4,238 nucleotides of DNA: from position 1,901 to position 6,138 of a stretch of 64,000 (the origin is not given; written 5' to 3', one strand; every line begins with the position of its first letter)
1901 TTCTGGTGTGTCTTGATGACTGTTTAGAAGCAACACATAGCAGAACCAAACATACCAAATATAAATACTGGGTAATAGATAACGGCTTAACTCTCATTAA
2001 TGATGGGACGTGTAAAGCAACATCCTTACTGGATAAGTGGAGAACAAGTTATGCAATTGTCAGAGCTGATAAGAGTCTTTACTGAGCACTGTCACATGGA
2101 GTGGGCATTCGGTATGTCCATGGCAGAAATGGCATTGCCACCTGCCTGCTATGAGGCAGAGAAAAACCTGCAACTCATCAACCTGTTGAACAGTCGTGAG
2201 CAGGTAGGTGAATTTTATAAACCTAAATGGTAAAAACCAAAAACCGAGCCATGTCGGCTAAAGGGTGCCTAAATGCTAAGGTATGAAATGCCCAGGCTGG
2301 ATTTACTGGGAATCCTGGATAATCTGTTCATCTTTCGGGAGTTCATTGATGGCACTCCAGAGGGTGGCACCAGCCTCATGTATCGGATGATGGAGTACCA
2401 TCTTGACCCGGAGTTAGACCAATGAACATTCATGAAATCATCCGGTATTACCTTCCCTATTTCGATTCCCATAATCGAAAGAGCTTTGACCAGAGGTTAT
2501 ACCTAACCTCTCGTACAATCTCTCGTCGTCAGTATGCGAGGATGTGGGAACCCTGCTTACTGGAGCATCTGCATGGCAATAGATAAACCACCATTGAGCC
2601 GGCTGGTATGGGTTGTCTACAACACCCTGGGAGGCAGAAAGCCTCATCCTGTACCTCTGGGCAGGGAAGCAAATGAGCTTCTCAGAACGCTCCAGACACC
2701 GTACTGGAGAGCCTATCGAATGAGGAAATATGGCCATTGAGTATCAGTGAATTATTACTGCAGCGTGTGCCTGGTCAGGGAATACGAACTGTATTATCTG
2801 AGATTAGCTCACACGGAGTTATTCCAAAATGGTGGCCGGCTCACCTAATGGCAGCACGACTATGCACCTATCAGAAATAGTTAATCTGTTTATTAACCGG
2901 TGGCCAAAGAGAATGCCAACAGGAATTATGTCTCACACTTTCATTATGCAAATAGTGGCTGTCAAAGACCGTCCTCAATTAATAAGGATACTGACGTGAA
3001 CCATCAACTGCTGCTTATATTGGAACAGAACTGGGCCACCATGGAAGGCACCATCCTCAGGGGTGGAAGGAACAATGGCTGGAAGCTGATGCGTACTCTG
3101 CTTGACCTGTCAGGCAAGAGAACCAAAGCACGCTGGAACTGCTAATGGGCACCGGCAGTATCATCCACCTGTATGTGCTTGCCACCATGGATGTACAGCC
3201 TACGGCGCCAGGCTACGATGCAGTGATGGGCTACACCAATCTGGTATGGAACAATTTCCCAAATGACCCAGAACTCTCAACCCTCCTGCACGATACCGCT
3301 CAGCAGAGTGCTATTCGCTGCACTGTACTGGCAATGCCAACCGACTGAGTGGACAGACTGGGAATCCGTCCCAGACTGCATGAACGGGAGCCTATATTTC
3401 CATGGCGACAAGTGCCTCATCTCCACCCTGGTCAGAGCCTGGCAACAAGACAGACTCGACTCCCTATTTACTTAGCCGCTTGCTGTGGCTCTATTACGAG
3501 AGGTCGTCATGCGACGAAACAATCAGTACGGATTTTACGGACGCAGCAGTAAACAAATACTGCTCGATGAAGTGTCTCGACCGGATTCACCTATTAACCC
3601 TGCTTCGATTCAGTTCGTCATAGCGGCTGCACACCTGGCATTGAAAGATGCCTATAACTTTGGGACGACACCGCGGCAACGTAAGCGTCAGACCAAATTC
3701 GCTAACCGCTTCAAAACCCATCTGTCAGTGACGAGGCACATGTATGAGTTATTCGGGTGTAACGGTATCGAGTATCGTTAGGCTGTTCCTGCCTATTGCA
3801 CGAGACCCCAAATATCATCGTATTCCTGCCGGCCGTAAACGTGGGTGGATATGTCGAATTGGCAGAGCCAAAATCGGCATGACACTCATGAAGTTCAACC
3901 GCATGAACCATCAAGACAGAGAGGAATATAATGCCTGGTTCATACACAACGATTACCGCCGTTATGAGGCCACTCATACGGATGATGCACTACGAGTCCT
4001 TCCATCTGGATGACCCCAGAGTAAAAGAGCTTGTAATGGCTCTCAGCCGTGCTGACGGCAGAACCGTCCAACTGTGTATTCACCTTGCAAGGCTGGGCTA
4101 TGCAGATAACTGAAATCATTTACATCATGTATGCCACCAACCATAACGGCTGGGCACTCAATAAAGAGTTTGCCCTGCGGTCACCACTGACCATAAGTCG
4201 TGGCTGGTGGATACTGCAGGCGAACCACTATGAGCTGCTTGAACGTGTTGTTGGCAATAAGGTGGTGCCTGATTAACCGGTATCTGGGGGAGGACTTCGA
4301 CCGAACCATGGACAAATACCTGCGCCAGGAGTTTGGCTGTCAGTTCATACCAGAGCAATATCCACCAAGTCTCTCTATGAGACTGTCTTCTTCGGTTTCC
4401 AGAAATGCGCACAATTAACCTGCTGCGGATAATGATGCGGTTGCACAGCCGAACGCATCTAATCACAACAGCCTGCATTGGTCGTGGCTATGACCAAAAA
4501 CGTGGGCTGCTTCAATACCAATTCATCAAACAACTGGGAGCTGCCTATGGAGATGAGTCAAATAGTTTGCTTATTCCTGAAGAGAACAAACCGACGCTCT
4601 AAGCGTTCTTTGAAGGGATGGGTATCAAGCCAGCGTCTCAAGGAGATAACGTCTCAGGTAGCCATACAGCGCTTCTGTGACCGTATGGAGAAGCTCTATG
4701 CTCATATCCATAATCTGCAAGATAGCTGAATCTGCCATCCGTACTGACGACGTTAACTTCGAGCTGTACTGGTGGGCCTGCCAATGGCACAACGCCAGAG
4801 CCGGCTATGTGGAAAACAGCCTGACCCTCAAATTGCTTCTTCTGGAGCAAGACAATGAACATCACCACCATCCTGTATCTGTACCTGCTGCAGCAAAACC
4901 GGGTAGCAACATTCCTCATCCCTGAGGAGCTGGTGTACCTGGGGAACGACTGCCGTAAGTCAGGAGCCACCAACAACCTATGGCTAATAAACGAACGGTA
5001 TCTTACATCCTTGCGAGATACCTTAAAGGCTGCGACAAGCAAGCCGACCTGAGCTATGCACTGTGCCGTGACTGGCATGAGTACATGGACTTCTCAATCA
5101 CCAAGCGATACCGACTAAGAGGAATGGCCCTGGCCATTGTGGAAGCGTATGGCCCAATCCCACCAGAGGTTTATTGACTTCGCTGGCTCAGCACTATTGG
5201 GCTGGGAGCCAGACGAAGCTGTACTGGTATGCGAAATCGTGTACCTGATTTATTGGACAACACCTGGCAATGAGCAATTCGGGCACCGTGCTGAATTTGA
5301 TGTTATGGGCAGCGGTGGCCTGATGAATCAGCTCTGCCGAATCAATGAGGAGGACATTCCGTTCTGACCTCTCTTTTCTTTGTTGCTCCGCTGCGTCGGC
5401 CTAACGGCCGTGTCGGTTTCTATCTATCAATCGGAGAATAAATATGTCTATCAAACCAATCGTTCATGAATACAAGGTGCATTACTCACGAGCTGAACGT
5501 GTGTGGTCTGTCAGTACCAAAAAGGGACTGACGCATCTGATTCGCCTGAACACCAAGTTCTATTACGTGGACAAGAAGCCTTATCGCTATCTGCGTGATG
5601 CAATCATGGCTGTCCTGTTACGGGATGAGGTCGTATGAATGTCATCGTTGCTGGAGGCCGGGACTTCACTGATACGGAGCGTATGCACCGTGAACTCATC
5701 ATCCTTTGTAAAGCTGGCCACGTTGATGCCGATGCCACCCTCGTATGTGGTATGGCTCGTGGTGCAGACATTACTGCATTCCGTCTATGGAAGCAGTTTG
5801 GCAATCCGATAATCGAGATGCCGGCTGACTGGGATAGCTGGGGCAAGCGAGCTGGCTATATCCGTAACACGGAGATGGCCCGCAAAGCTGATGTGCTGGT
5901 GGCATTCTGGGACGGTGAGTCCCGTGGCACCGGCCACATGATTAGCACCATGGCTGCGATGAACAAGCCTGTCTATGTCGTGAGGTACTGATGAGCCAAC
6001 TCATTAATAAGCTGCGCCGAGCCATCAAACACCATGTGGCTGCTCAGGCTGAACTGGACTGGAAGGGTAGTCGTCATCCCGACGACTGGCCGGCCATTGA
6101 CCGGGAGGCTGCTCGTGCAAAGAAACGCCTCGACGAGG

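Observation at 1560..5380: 3.8-kb early block with no ORF above 98 aa and no hairpin promoter; dense tiny overlapping ORFs biased to the + strand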

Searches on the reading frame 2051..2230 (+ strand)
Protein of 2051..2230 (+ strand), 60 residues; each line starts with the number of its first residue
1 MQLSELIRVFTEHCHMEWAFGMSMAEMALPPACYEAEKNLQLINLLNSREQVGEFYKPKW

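Call 35: search_protein_families(library=phrogs, max_evalue=0.01, proteins=[window:2051-2230:+])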
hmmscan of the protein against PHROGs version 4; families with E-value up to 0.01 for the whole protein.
window:2051-2230:+ (60 aa): 0 families

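Call 63: find_homologous_proteins(query=window:2051-2230:+, max_evalue=0.01)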
Query window:2051-2230:+ (60 aa): 8 proteins with E <= 0.01 among 8 candidates.
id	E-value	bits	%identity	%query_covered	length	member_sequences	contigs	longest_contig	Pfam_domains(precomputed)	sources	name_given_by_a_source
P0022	1.5e-30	121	88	100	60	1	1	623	-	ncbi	-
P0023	4.4e-28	113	87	100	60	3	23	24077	-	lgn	-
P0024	1.3e-27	112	82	100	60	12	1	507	-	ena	-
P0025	1.1e-26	109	82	100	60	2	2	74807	-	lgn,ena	-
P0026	3.7e-26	107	82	100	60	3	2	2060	-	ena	-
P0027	5.2e-23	97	85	87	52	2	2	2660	-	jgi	-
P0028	5.3e-18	81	87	75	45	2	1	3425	-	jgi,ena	-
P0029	1.4e-17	80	100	65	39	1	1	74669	-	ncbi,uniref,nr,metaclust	ncbi:gp009 [Erwinia phage vB_EamP-S6]|uniref:Gp009 n=1 Tax=Erwinia phage vB_EamP-S6 TaxID=1051675 Re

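Call 64: find_encoding_contigs(protein=P0025, flank=7000, max_places=3)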
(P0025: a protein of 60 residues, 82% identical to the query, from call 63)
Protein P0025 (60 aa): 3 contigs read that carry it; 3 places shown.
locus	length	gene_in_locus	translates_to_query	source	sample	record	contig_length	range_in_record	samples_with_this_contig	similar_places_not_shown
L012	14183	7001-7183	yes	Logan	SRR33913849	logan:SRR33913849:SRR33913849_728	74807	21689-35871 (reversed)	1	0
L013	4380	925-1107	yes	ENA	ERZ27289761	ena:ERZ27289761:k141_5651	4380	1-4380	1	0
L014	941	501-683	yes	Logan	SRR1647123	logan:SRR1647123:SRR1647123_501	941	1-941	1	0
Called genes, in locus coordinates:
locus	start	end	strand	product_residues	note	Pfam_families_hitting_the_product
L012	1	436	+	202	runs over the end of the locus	-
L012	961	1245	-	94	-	-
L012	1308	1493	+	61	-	-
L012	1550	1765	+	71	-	-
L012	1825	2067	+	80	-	-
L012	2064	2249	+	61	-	-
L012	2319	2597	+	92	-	-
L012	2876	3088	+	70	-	-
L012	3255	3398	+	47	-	-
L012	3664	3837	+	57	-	-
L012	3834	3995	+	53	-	-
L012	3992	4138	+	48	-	-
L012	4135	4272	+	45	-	-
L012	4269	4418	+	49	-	-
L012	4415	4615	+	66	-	-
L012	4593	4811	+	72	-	-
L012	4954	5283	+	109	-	-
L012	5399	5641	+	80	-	-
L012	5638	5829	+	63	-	-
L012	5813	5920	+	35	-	-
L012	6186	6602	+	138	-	PF26984:Phage_N4_Gp2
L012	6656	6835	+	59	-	-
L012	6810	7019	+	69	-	-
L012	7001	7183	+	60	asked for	-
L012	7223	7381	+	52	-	-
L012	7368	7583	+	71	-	-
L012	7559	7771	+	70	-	-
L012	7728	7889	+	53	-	-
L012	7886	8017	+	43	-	-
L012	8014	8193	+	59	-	-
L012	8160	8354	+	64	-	-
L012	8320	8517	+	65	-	-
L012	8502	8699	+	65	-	-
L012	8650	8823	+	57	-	-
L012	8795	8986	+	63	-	-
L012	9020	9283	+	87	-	-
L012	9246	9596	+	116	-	-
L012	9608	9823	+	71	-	-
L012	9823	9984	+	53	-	-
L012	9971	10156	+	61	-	-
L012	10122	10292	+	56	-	-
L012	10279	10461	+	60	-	-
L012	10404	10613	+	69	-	-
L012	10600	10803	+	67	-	-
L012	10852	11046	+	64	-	PF25713:N4_GP8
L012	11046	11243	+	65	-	PF23945:DUF7279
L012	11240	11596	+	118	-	PF10686:YAcAr (weak)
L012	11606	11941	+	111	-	PF14216:DUF4326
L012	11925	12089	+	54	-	-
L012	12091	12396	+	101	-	-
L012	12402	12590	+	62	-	-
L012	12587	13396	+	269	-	-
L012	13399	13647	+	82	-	-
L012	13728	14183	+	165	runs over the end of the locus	-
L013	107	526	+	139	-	PF26984:Phage_N4_Gp2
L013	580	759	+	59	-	-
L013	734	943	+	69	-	-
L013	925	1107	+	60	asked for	-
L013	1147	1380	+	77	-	-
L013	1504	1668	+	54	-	-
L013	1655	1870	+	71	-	-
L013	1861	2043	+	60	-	-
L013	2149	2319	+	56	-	-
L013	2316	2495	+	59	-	-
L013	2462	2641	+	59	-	-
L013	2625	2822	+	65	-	-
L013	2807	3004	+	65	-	-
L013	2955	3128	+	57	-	-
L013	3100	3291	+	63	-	-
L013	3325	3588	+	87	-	-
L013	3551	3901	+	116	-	-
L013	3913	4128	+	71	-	-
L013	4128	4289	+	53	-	-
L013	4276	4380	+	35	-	?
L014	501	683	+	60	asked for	-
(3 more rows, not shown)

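Call 73: search_protein_families(library=pfam, max_evalue=0.01, proteins=[window:2051-2230:+])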
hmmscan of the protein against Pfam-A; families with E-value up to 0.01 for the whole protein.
window:2051-2230:+ (60 aa): 0 families

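Call 76: predict_structure(alignment_id=A2)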
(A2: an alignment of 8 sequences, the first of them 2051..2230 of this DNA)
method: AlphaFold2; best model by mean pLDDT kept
length: 60 residues; sequences in the alignment: 8
mean_pLDDT: 59.5   pTM: 0.36
mean pLDDT of the five models: 59.5, 59.3, 58.5, 56.8, 56.1
residues with pLDDT >= 90: 0; 70-90: 5; 50-70: 43; < 50: 12
segments of 3 or more residues with pLDDT < 50: 49-60
pLDDT, mean of each block of 10 residues (from residue 1): 67 61 65 67 55 41
secondary structure, 60 per line:
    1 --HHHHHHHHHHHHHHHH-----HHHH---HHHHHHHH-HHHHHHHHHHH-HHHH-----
elements in order: H3-18 H24-27 H31-38 H40-50 H52-55

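Call 86: search_protein_representatives(alignment_id=A2)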
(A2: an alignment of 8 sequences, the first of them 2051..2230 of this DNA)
Query: 8 sequences, 60 profile positions. Proteins with E-value up to 0.001 (for the whole library): 4; up to 1e-10: 2; up to 1e-30: 1. The best 4 are listed.
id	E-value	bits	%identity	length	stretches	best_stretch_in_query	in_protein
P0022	7.1e-38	144.3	-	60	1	1-60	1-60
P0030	3.1e-17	78.2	-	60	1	1-57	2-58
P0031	2.5e-05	40.0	-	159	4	17-36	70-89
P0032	7.1e-04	35.4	-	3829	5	29-57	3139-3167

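Call 87: find_encoding_contigs(protein=P0030, flank=8000, max_places=3)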
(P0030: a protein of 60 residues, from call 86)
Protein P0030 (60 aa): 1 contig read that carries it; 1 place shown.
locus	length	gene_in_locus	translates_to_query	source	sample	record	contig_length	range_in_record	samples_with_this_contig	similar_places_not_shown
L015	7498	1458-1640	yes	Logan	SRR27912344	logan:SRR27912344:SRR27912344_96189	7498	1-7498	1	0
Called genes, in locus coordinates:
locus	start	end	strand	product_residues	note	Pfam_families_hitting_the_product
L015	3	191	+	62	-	?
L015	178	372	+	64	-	-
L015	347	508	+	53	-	-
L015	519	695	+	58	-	-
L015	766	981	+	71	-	-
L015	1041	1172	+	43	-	-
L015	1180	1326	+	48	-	-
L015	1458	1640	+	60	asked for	-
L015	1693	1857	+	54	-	-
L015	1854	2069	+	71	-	-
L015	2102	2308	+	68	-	-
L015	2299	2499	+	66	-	-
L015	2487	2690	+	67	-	-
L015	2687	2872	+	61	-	-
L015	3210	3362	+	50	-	-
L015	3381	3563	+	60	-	-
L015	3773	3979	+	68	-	PF25713:N4_GP8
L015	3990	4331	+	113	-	PF14216:DUF4326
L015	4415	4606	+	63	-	-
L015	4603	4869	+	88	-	-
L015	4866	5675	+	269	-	-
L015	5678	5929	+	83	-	-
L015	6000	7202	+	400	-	PF00940:RNA_pol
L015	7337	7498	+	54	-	?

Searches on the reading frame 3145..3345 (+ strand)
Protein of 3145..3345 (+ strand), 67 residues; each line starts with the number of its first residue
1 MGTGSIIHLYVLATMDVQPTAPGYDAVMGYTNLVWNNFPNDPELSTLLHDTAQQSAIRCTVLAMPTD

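Call 36: search_protein_families(library=phrogs, max_evalue=0.01, proteins=[window:3145-3345:+])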
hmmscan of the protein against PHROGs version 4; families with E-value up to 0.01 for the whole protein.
window:3145-3345:+ (67 aa): 0 families

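Call 74: search_protein_families(library=pfam, max_evalue=0.01, proteins=[window:3145-3345:+])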
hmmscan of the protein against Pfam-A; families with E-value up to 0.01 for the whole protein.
window:3145-3345:+ (67 aa): 0 families

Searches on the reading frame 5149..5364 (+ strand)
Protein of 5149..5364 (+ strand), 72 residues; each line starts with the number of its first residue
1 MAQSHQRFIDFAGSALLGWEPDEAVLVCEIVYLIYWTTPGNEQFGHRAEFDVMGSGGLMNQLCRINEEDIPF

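Call 37: search_protein_families(library=phrogs, max_evalue=0.01, proteins=[window:5149-5364:+])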
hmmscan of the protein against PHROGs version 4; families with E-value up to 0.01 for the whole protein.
window:5149-5364:+ (72 aa): 0 families

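Call 62: find_homologous_proteins(query=window:5149-5364:+, max_evalue=0.01)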
Query window:5149-5364:+ (72 aa): 3 proteins with E <= 0.01 among 3 candidates.
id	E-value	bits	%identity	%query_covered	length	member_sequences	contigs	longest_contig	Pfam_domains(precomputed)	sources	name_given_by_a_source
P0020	2.8e-37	144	88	100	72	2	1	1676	-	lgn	-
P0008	1.4e-36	141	85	100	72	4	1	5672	-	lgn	-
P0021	2.5e-32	128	79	100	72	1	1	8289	-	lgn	-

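Call 75: search_protein_families(library=pfam, max_evalue=0.01, proteins=[window:5149-5364:+])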
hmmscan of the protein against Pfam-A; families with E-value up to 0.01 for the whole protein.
window:5149-5364:+ (72 aa): 0 families

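Call 77: predict_structure(alignment_id=A3)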
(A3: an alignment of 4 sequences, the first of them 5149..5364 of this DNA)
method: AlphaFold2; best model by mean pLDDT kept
length: 72 residues; sequences in the alignment: 4
mean_pLDDT: 54.3   pTM: 0.32
mean pLDDT of the five models: 54.3, 51.4, 48.0, 47.4, 45.4
residues with pLDDT >= 90: 0; 70-90: 0; 50-70: 48; < 50: 24
segments of 3 or more residues with pLDDT < 50: 1-3, 13-16, 48-52, 54-60, 70-72
pLDDT, mean of each block of 10 residues (from residue 1): 51 52 62 63 52 46 56 47
secondary structure, 60 per line:
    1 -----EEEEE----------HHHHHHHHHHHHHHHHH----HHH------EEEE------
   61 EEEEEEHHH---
elements in order: E6-10 H21-37 E51-54 E61-66

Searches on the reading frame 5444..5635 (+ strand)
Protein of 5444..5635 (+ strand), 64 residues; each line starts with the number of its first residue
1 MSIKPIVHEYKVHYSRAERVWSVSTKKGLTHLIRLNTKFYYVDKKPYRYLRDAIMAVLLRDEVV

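Call 37: search_protein_families(library=phrogs, max_evalue=0.01, proteins=[window:5444-5635:+])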
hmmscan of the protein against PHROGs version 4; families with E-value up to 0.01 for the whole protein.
window:5444-5635:+ (64 aa): 1 family
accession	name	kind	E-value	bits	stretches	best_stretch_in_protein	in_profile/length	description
phrog_20461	-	unknown function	2.4e-32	111.6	1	1-64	9-75/76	-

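Call 75: search_protein_families(library=pfam, max_evalue=0.01, proteins=[window:5444-5635:+])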
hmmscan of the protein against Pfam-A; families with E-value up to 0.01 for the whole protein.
window:5444-5635:+ (64 aa): 1 family
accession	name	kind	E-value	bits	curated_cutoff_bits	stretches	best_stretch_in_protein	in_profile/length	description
PF25713.1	N4_GP8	-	2.3e-20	73.3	25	1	1-59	1-62/62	Bacteriophage N4 DNA replication inhibitor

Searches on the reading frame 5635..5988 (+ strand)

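Call 37: search_protein_families(library=phrogs, max_evalue=0.01, proteins=[window:5635-5988:+])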
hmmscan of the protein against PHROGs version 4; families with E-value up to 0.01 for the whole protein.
window:5635-5988:+ (118 aa): 3 families
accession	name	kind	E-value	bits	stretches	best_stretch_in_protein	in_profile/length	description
phrog_289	-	other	9.8e-31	108.1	1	1-117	23-139/500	GTP-binding domain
phrog_11222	-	unknown function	2.2e-12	48.4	1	34-106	195-268/293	-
phrog_16939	-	unknown function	3.1e-07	30.8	1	1-102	1-107/330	-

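Call 75: search_protein_families(library=pfam, max_evalue=0.01, proteins=[window:5635-5988:+])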
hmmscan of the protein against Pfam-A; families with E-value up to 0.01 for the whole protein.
window:5635-5988:+ (118 aa): 2 families
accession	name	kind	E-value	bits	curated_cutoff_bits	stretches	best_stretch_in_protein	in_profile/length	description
PF10686.14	YAcAr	-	2.4e-08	34.1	28.2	1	1-67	1-64/66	YspA, cpYpsA-related SLOG family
PF05014.21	Nuc_deoxyrib_tr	-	0.0015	19.1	28.8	1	70-117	48-97/117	Nucleoside 2-deoxyribosyltransferase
